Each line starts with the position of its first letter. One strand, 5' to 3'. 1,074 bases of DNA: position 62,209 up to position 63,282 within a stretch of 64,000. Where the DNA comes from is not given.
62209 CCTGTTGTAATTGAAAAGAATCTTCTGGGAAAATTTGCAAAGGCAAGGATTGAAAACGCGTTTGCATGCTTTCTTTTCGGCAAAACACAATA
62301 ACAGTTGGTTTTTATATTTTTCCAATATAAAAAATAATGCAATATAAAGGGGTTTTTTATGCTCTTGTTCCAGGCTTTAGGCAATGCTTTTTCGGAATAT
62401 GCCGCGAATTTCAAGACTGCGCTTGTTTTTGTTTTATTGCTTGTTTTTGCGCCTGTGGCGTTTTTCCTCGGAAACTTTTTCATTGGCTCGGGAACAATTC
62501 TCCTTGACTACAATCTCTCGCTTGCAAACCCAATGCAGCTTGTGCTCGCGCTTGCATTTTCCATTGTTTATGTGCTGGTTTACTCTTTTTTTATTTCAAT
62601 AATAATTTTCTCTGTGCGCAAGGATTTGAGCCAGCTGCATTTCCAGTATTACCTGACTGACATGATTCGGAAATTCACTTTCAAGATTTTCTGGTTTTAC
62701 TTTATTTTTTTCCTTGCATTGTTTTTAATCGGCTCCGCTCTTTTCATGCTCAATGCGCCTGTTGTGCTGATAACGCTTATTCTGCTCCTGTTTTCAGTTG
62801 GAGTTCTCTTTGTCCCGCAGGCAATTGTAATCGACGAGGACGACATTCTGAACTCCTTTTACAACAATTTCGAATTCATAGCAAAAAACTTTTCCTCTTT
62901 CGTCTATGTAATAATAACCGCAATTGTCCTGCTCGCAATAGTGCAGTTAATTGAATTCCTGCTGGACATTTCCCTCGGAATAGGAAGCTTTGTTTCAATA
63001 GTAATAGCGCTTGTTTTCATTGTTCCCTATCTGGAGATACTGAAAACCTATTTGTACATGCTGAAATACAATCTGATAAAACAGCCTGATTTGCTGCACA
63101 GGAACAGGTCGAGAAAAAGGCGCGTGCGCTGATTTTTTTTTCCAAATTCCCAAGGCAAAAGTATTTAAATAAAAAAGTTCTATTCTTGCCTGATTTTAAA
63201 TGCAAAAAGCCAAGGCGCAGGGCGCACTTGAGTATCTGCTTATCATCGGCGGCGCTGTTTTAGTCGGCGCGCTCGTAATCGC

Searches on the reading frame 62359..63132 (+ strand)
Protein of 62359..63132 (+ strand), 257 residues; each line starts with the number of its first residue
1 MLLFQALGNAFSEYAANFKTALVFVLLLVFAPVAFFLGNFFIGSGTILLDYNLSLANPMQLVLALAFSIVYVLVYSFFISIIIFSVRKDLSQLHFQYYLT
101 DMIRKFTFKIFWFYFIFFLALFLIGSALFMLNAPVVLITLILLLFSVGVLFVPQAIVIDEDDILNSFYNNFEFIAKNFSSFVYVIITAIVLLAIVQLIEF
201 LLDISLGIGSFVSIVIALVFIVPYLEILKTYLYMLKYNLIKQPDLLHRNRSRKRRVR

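Call 34: search_protein_families(library=pfam, proteins=[window:62359-63132:+], max_evalue=0.01)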
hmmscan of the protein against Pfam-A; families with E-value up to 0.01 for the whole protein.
window:62359-63132:+ (257 aa): 0 families

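Call 57: find_encoding_contigs(protein=window:62359-63132:+, flank=10000, max_places=1)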
Protein window:62359-63132:+ (257 aa): 17 contigs read that carry it; 1 place shown.
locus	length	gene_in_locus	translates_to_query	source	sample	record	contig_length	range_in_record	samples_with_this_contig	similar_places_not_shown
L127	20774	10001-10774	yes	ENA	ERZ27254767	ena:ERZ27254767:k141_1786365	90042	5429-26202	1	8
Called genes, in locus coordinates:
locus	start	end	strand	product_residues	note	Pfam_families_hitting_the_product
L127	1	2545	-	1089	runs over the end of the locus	PF00437:T2SSE, PF14890:Intein_splicing, PF14528:LAGLIDADG_3, PF00437:T2SSE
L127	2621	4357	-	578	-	PF07973:tRNA_SAD, PF00587:tRNA-synt_2b, PF03129:HGTP_anticodon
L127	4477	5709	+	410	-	PF04894:Nre_N, PF04895:Nre_C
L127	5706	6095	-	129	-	-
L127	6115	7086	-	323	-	PF03215:Rad17 (weak), PF05496:RuvB_N (weak), PF00004:AAA, PF13177:DNA_pol3_delta2 (weak), PF21328:Gp44_lid (weak), PF21960:RCF1-5-like_lid, PF25361:AAA_lid_RFC1, PF08542:Rep_fac_C, +1 more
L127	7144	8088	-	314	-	-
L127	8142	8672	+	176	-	-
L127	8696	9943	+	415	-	PF00919:UPF0004, PF04055:Radical_SAM, PF01938:TRAM (weak)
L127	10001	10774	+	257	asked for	-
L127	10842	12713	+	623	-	-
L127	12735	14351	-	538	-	PF03477:ATP-cone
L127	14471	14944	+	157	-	PF13404:HTH_AsnC-type, PF01037:AsnC_trans_reg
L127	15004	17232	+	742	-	PF01751:Toprim, PF01131:Topoisom_bac, PF01396:Zn_ribbon_Top1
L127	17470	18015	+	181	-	-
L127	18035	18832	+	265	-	PF05670:NFACT-R_1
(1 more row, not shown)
